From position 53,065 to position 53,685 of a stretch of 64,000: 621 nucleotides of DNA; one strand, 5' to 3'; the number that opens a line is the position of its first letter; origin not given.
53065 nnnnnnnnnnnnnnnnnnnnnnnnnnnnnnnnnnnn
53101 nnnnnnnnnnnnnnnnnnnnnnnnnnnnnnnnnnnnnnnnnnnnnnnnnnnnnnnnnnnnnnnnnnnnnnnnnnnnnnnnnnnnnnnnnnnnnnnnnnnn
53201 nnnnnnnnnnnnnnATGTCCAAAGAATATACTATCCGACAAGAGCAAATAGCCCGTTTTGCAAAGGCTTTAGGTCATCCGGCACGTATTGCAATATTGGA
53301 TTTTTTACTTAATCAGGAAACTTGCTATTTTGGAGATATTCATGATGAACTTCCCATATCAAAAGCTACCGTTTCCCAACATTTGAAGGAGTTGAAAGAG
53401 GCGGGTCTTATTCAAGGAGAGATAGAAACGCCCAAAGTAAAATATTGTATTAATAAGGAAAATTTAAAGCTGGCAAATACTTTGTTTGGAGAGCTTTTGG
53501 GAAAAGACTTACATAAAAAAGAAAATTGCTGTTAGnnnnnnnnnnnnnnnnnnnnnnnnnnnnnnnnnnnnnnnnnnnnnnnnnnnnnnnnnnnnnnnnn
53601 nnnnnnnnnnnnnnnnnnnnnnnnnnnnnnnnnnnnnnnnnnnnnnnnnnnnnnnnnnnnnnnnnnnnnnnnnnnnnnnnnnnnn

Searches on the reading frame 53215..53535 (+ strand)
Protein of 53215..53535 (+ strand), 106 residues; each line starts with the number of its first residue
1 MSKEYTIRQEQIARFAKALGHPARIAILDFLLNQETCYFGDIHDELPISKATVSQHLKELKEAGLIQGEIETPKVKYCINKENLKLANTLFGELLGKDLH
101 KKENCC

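Call 68: search_protein_families(library=pfam, proteins=[window:53215-53535:+], max_evalue=0.00001)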
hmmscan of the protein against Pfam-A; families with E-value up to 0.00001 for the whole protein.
window:53215-53535:+ (106 aa): 3 families
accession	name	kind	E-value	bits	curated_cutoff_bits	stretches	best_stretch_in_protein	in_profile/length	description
PF01022.26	HTH_5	-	5e-13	49.1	22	1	22-67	2-46/47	Bacterial regulatory protein, arsR family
PF12840.13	HTH_20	-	6.3e-12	45.7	27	1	19-66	1-48/51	Helix-turn-helix domain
PF12802.13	MarR_2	-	3.7e-08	33.9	27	1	23-67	6-51/61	MarR family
